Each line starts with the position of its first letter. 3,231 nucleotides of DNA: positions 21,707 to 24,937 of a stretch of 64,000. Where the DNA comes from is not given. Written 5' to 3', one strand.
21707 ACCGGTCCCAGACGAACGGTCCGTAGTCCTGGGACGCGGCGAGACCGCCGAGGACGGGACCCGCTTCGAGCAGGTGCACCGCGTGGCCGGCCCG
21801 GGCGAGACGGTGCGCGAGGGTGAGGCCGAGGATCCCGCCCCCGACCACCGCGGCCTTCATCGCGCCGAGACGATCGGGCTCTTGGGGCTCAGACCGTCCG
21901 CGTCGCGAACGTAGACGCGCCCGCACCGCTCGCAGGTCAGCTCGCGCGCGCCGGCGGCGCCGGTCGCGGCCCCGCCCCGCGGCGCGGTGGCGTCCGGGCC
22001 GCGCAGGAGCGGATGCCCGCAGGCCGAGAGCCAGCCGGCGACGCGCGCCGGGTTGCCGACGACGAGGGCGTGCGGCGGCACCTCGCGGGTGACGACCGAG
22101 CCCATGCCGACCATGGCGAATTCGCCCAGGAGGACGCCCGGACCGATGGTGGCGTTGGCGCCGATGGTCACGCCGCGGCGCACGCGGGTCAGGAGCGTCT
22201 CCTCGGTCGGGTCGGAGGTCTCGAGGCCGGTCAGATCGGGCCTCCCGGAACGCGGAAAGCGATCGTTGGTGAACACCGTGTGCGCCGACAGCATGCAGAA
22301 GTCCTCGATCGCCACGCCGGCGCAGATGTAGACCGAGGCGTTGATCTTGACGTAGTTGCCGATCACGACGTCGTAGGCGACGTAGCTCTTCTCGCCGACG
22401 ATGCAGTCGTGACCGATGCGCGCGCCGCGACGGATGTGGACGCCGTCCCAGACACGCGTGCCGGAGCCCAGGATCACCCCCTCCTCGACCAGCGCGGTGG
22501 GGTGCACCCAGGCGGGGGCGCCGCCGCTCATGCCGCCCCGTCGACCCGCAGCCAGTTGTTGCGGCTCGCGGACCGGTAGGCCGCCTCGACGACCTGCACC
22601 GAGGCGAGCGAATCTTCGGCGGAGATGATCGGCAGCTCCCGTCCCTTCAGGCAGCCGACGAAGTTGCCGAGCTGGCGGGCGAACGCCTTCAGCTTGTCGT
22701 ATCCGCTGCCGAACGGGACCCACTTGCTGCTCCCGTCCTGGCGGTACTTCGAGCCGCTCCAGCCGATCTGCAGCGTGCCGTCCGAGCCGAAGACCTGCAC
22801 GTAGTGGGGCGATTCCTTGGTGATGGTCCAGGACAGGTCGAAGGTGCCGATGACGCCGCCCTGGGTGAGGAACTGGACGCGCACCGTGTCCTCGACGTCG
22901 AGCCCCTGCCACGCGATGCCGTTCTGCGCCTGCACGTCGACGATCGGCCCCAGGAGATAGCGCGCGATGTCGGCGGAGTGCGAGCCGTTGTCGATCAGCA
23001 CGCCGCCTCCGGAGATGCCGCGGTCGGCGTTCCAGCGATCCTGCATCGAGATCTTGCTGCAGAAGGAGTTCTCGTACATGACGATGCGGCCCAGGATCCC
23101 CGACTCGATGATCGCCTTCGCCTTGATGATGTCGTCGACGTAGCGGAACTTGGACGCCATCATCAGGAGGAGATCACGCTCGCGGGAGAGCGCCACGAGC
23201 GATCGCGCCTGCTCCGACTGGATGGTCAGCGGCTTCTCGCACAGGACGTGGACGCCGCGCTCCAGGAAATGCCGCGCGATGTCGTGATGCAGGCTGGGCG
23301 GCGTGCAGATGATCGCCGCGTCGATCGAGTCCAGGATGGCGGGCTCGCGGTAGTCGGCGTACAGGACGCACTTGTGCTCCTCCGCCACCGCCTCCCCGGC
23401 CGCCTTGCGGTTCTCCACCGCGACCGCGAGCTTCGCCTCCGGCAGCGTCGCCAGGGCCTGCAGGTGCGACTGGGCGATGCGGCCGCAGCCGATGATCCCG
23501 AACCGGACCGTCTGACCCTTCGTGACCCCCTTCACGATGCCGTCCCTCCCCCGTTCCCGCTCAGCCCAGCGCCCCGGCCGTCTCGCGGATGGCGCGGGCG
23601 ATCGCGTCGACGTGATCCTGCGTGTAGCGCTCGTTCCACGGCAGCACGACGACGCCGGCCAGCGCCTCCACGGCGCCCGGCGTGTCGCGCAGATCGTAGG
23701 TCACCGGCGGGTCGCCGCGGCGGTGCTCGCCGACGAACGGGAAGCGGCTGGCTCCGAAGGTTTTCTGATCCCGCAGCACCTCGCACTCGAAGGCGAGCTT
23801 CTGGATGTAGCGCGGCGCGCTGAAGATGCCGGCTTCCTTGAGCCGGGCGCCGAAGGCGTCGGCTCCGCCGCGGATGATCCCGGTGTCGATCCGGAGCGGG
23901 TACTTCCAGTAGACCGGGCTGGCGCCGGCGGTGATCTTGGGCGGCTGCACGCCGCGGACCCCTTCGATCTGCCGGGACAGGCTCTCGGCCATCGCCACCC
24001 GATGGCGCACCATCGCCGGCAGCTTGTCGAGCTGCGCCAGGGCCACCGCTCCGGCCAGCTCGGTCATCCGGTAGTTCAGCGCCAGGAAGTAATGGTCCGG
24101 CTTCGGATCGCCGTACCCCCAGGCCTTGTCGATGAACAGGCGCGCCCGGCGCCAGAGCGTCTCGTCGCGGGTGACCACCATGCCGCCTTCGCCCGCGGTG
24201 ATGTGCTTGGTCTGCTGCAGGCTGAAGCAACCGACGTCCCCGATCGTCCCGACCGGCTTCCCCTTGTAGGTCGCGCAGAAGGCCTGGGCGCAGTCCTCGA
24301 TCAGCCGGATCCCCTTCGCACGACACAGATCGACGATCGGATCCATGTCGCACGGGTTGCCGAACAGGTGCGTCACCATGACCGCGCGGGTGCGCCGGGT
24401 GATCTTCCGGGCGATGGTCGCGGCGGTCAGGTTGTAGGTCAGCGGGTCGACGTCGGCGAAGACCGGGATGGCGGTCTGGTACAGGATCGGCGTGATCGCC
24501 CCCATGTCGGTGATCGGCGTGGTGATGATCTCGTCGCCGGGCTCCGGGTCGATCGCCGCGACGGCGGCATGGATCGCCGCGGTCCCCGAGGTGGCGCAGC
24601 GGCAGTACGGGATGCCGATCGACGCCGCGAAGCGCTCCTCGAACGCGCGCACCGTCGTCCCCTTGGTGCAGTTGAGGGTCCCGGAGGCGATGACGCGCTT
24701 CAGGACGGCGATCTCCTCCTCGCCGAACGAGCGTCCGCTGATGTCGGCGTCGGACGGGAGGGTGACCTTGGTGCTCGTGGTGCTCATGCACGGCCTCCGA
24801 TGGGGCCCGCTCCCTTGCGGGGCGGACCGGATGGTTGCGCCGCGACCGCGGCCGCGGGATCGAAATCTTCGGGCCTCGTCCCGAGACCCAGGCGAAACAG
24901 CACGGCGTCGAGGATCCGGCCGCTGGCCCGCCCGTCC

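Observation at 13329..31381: Candidate novel Arn/Lgm-like aminosugar glycoconjugate-modification island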

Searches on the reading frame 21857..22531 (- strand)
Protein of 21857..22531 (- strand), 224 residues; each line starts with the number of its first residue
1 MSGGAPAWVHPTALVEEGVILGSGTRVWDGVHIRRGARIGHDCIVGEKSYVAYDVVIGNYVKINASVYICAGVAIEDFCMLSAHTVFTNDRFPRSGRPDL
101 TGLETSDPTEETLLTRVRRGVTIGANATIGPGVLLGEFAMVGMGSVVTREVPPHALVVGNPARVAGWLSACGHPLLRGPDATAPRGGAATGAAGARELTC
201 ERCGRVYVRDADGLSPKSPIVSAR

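Call 7: search_protein_families(library=pfam, proteins=[window:21857-22531:-], max_evalue=0.01)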
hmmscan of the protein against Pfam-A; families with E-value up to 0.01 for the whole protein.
window:21857-22531:- (224 aa): 4 families
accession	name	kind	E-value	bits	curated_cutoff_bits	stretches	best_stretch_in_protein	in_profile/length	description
PF00132.30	Hexapep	-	6.3e-21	73.6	27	4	18-51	1-34/36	Bacterial transferase hexapeptide (six repeats)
PF25084.1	LbH_EIF2B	-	1.1e-10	41.9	54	1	11-88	14-94/105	EIF2B subunit epsilon LbH domain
PF14602.12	Hexapep_2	-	3.7e-09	36.6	27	1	120-149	7-34/34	Hexapeptide repeat of succinyl-transferase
PF25087.1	GMPPB_C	-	0.00032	20.8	39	0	17-87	21-95/110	GMPPB C-terminal domain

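Call 11: search_protein_families(library=ncbifam, proteins=[window:21857-22531:-], max_evalue=0.001)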
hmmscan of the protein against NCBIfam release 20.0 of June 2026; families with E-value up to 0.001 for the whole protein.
window:21857-22531:- (224 aa): 46 families (the best 25 are shown)
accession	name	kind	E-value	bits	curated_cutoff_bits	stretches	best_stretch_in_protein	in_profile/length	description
TIGR03570.1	NeuD_NnaD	subfamily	2.2e-29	102.5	160.8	2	6-87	87-168/202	NeuD/PglB/VioB family sugar acetyltransferase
NF058585.1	HptprglPActTf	PfamEq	2.4e-16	59.8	300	1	119-164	111-156/172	heptaprenylglyceryl phosphate O-acetyltransferase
NF002060.0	PRK00892.1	subfamily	2.5e-15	56.4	207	1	7-90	102-185/345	UDP-3-O-(3-hydroxymyristoyl)glucosamine N-acyltransferase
NF007240.0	PRK09677.1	equivalog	1.3e-14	54.2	243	1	120-164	136-180/192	putative lipopolysaccharide biosynthesis O-acetyl transferase WbbJ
TIGR01853.1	lipid_A_lpxD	equivalog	3.8e-14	52.4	242.5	1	9-92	95-178/325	UDP-3-O-(3-hydroxymyristoyl)glucosamine N-acyltransferase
NF000311.1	Vat_ABCDEFH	equivalog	1.3e-13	51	300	1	116-164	112-160/201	Vat family streptogramin A O-acetyltransferase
NF003657.0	PRK05289.1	equivalog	1.7e-13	50.3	226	2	25-86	107-168/264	acyl-ACP--UDP-N-acetylglucosamine O-acyltransferase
TIGR03532.1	DapD_Ac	equivalog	3e-12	46.7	231.75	1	118-164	164-210/231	2,3,4,5-tetrahydropyridine-2,6-dicarboxylate N-acetyltransferase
NF007076.0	PRK09527.1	equivalog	4e-12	46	347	1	119-165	136-182/203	galactoside O-acetyltransferase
TIGR01852.1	lipid_A_lpxA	equivalog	4.6e-12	45.7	231.05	2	23-85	100-162/254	acyl-ACP--UDP-N-acetylglucosamine O-acyltransferase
NF008349.0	PRK11132.1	equivalog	5.1e-12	45.5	397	1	116-166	195-245/273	serine O-acetyltransferase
TIGR01172.1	cysE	equivalog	7.8e-12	45.5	210.65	1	116-163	115-162/162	serine O-acetyltransferase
NF007797.0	PRK10502.1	subfamily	2.1e-11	43.8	192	1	117-164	128-175/183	WcaF family extracellular polysaccharide biosynthesis acetyltransferase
NF041874.1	EPS_EpsC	equivalog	2.1e-11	43.8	150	1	116-164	115-163/168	serine O-acetyltransferase EpsC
NF000020.1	stregram_VatE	exception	2.5e-11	43.6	450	1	116-166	117-167/214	streptogramin A O-acetyltransferase Vat(E)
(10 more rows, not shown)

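Call 65: search_solved_structures(query=window:21857-22531:-, max_evalue=1e-8)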
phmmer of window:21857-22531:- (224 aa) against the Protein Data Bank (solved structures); distinct sequences matched with E-value up to 1e-8: 13.
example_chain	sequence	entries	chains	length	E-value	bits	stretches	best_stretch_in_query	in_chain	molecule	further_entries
3mqg_A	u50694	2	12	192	7.2e-34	120.7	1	6-187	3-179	Lipopolysaccharides biosynthesis acetyltransferase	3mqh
4mzu_A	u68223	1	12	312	9.2e-30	107.3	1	15-170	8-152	WxcM-like protein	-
7s43_A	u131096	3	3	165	2e-25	93.1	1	8-156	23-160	N-acetyltransferase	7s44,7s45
7s3u_A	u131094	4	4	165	1.4e-24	90.3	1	8-156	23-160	N-acetyltransferase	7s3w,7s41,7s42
3fs8_A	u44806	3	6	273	8.5e-22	81.2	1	14-164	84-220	QdtC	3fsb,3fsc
7txp_A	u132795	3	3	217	1.1e-11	48.1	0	121-165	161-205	VioB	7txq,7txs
8e62_A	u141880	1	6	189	1.1e-10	44.8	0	22-71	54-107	UDP-N-acetylglucosamine acyltransferase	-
3ftt_A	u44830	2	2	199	3.6e-10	43.2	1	53-165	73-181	Putative acetyltransferase SACOL2570 | Galactoside O-acetyltransferase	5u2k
3v4e_A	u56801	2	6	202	3.7e-10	43.1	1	53-165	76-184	Galactoside O-acetyltransferase | Putative acetyltransferase SACOL2570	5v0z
4dcl_A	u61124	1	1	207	4e-10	43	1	53-165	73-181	Putative acetyltransferase SACOL2570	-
4egg_A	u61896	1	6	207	4e-10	43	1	53-165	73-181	Putative acetyltransferase SACOL2570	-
2ic7_A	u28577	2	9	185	4.5e-10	42.8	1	66-168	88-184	Maltose transacetylase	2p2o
3r0s_A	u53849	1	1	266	1.5e-09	41.1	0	7-65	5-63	Acyl-[acyl-carrier-protein]--UDP-N-acetylglucosamine O-acyltransferase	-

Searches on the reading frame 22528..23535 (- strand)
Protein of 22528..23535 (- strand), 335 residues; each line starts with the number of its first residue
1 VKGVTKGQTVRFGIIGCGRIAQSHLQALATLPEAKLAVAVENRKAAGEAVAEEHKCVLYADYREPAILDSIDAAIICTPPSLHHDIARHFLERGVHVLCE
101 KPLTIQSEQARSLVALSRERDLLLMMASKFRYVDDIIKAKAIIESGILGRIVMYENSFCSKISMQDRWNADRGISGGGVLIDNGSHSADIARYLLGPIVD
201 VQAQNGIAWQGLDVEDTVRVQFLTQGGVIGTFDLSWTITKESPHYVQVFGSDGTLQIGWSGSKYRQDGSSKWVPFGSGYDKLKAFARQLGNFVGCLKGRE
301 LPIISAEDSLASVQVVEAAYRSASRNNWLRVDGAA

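Call 7: search_protein_families(library=pfam, proteins=[window:22528-23535:-], max_evalue=0.01)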
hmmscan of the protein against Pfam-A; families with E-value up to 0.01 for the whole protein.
window:22528-23535:- (335 aa): 6 families
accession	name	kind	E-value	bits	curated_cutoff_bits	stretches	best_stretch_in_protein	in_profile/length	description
PF01408.29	GFO_IDH_MocA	-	6.4e-29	101.5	24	1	10-126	1-118/120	Oxidoreductase family, NAD-binding Rossmann fold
PF22725.1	GFO_IDH_MocA_C3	-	7.7e-25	87.7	27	1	137-255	2-123/124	GFO/IDH/MocA C-terminal domain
PF02894.22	GFO_IDH_MocA_C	-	1.2e-21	78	22.9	1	140-329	1-216/218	Oxidoreductase family, C-terminal alpha/beta domain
PF01118.30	Semialdhyde_dh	-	4e-06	27.7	26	1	13-97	3-93/121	Semialdehyde dehydrogenase, NAD binding domain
PF03435.24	Sacchrp_dh_NADP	-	0.00024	21.9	25.1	1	14-116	3-110/129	Saccharopine dehydrogenase NADP binding domain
PF02254.24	TrkA_N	-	0.008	16.9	23.8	0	14-73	3-60/116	TrkA-N domain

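Call 11: search_protein_families(library=ncbifam, proteins=[window:22528-23535:-], max_evalue=0.001)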
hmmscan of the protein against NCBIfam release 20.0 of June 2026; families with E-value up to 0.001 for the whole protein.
window:22528-23535:- (335 aa): 10 families
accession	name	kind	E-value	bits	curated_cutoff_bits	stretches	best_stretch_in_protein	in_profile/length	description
TIGR04380.1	myo_inos_iolG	equivalog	1.4e-33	116.1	355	1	10-328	2-328/330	inositol 2-dehydrogenase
NF040723.1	UDP-GlcNAcDh_Arch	equivalog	2.2e-31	109.5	450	1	10-323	1-301/302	UDP-N-acetylglucosamine 3-dehydrogenase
NF041392.1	XylDh_Gfo6_Halo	equivalog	1.5e-27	96.3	350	1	6-328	13-347/350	D-xylose 1-dehydrogenase Gfo6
NF052479.1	LevoglcsnDh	equivalog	3.7e-25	88.4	650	1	8-205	2-212/386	levoglucosan dehydrogenase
NF008607.0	PRK11579.1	subfamily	1.3e-19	70.5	330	1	8-203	3-197/346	oxidoreductase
NF007574.0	PRK10206.1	equivalog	1.6e-14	53.7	352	1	42-221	36-213/345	oxidoreductase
NF052679.1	InsChiInosDhIolG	equivalog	4.2e-11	42.5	540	1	9-174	2-170/343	bifunctional inositol 2-dehydrogenase/D-chiro-inositol 1-dehydrogenase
NF058561.1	BT_2158_fam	equivalog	1.5e-09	36.9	750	1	15-152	41-178/487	glycoside 3-dehydrogenase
NF058563.1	BT_2159_fam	equivalog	0.00011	21.4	650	1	10-198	1-186/350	disaccharide 3-dehydrogenase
NF045512.1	PyrPipCarbRedLhpI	equivalog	0.00046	19.5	400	1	8-78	122-193/298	bifunctional Delta(1)-pyrroline-2-carboxylate/Delta(1)-piperideine-2-carboxylate reductase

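Call 64: search_solved_structures(query=window:22528-23535:-, max_evalue=1e-10)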
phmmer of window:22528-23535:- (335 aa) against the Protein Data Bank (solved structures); distinct sequences matched with E-value up to 1e-10: 61 (the best 60 are shown).
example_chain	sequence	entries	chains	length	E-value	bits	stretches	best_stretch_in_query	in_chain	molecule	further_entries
8w9s_A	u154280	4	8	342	7.8e-26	94.5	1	10-325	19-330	NADH-dependent dihydrogenase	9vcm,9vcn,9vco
4hkt_A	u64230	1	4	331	5.9e-24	88.3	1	8-326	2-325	Inositol 2-dehydrogenase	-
6jw6_A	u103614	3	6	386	6.2e-24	88.2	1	9-334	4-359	Dehydrogenase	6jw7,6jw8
6nor_A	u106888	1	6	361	7.9e-23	84.6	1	11-325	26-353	Putative NAD dependent dehydrogenase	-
3q2k_A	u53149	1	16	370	1.4e-22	83.8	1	8-324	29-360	oxidoreductase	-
1zh8_A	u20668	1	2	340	2.2e-22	83.1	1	9-323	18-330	oxidoreductase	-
5a02_A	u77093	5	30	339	3.1e-22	82.7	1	7-326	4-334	ALDOSE-ALDOSE OXIDOREDUCTASE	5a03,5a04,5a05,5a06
3fhl_A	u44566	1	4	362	8.9e-21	77.9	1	11-223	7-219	Putative oxidoreductase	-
3q2i_A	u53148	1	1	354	1.5e-20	77.2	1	8-260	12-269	dehydrogenase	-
7xr9_A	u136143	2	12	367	9.9e-20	74.4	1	10-208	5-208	DgpA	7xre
6a3f_A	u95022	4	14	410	1.1e-19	74.3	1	8-203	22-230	Putative dehydrogenase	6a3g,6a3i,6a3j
3e9m_A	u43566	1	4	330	1.6e-19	73.8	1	9-322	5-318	Oxidoreductase, Gfo/Idh/MocA family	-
3e82_A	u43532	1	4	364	3.1e-19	72.8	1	8-220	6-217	Putative oxidoreductase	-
3cea_A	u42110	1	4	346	9.7e-18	67.9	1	4-324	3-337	Myo-inositol 2-dehydrogenase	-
3ezy_A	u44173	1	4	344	1.3e-17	67.5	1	9-325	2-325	Dehydrogenase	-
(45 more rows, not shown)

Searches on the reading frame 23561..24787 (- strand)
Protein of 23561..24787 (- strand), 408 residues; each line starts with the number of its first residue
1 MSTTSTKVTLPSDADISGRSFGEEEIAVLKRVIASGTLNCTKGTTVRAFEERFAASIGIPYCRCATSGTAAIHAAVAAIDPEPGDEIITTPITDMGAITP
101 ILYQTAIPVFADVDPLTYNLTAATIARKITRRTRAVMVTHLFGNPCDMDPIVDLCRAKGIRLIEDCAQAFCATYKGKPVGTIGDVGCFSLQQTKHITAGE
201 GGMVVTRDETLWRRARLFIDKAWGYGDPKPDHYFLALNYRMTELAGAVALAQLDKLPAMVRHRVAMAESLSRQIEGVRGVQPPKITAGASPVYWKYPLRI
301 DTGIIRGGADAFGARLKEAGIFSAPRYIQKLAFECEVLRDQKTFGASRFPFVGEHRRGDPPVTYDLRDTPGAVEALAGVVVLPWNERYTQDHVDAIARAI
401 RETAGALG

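Call 8: search_protein_families(library=pfam, proteins=[window:23561-24787:-], max_evalue=0.01)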
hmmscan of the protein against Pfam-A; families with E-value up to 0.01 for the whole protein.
window:23561-24787:- (408 aa): 4 families
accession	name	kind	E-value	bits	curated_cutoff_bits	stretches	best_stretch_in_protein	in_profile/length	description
PF01041.23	DegT_DnrJ_EryC1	-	2.5e-83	280.7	19.8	1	22-343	4-322/360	DegT/DnrJ/EryC1/StrS aminotransferase family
PF01212.27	Beta_elim_lyase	-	4e-07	30.1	27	1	43-282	31-273/288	Beta-eliminating lyase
PF01053.26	Cys_Met_Meta_PP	-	1.3e-05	24.4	27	1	44-217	52-224/381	Cys/Met metabolism PLP-dependent enzyme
PF00266.25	Aminotran_5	-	0.00053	19.5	21.5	1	59-170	64-180/371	Aminotransferase class-V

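Call 12: search_protein_families(library=ncbifam, proteins=[window:23561-24787:-], max_evalue=0.001)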
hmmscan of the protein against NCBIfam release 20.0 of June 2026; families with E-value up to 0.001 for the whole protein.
window:23561-24787:- (408 aa): 15 families
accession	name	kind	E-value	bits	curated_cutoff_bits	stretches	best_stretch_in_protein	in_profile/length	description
TIGR04181.1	NHT_00031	hypoth_equivalog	8.9e-59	199.2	420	1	20-327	7-326/359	LegC family aminotransferase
TIGR03588.1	PseC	equivalog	6.8e-54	183.2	423.5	1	21-328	9-328/380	UDP-4-amino-4,6-dideoxy-N-acetyl-beta-L-altrosamine transaminase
NF011936.0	PRK15407.1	equivalog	2.5e-49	168.1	423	1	14-224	37-251/440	lipopolysaccharide biosynthesis protein RfbH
NF008687.0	PRK11706.1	equivalog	3.3e-47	161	375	1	23-328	11-321/375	dTDP-4-amino-4,6-dideoxygalactose transaminase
NF008658.2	PRK11658.1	equivalog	1.4e-45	155.6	631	1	17-322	8-319/379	UDP-4-amino-4-deoxy-L-arabinose aminotransferase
TIGR04427.1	PLP_DesI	equivalog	2.6e-37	128.9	650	1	41-289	49-292/390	dTDP-4-dehydro-6-deoxyglucose aminotransferase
TIGR02379.1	ECA_wecE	subfamily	2.7e-35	121.9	434.85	1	24-222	12-210/376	dTDP-4-amino-4,6-dideoxy-D-glucose transaminase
TIGR01325.1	O_suc_HS_sulf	equivalog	8.2e-07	27.9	510.05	1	42-210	52-219/380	O-succinylhomoserine sulfhydrylase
TIGR01326.1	OAH_OAS_sulfhy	subfamily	1.5e-05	23.9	495.1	1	45-215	58-227/418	O-acetylhomoserine aminocarboxypropyltransferase/cysteine synthase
NF004650.0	PRK05994.1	equivalog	6.8e-05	21.8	667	1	45-250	64-264/427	O-acetylhomoserine aminocarboxypropyltransferase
NF006488.0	PRK08912.1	equivalog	0.00012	21.1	498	1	66-170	93-191/387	aminotransferase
NF006003.0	PRK08133.1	equivalog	0.00021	20.1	522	1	44-210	66-231/396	O-succinylhomoserine sulfhydrylase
NF005817.0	PRK07683.1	equivalog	0.00029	19.7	575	1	68-140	98-169/387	aminotransferase A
NF005871.0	PRK07811.1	equivalog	0.00066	18.3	513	1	43-224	60-239/389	cystathionine gamma-synthase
TIGR01328.1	met_gam_lyase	equivalog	0.00091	18.2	549.7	0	44-197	59-208/391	methionine gamma-lyase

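Call 66: search_solved_structures(query=window:23561-24787:-, max_evalue=1e-30)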
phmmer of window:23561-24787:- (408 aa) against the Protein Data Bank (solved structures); distinct sequences matched with E-value up to 1e-30: 35.
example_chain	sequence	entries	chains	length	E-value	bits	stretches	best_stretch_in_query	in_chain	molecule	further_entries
7b0m_AAA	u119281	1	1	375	4.5e-55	190.4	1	20-322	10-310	Sugar aminotransferase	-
3bn1_A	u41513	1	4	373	1.2e-50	175.9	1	40-306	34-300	Perosamine synthetase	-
3dr7_A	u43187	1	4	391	1.3e-50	175.7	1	40-306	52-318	Putative perosamine synthetase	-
3dr4_A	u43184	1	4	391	9.1e-50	172.9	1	40-306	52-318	Putative perosamine synthetase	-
7l7x_AAA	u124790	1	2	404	1.6e-47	165.6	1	20-270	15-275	DegT/DnrJ/EryC1/StrS aminotransferase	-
8gyh_B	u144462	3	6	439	1.2e-45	159.3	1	44-283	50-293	DegT/DnrJ/EryC1/StrS family aminotransferase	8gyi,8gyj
7b0d_A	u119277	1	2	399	2.1e-43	152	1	26-298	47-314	Glutamine--scyllo-inositol transaminase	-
5uid_A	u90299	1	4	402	2.5e-43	151.7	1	20-328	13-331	Aminotransferase TlmJ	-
5w70_A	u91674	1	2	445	1.3e-39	139.5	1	45-307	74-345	L-glutamine:2-deoxy-scyllo-inosose aminotransferase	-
5k8b_A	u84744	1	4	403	1.9e-39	138.9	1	47-260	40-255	8-amino-3,8-dideoxy-alpha-D-manno-octulosonate transaminase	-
2c7t_A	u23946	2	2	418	3.1e-39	138.2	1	44-317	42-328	GLUTAMINE-2-DEOXY-SCYLLO-INOSOSE AMINOTRANSFERASE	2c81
5w71_A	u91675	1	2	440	3.7e-39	138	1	44-317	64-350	L-glutamine:2-deoxy-scyllo-inosose aminotransferase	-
3bb8_A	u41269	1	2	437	1.3e-37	132.9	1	17-217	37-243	CDP-4-keto-6-deoxy-D-glucose-3-dehydrase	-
4zas_A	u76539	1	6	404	4.2e-37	131.2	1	30-323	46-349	CalS13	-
3bcx_A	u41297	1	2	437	9.1e-37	130.1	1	17-217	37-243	CDP-6-deoxy-L-threo-D-glycero-4-hexulose-3-dehydrase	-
3nu7_A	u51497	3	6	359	6.4e-34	120.8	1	29-328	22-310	Aminotransferase WbpE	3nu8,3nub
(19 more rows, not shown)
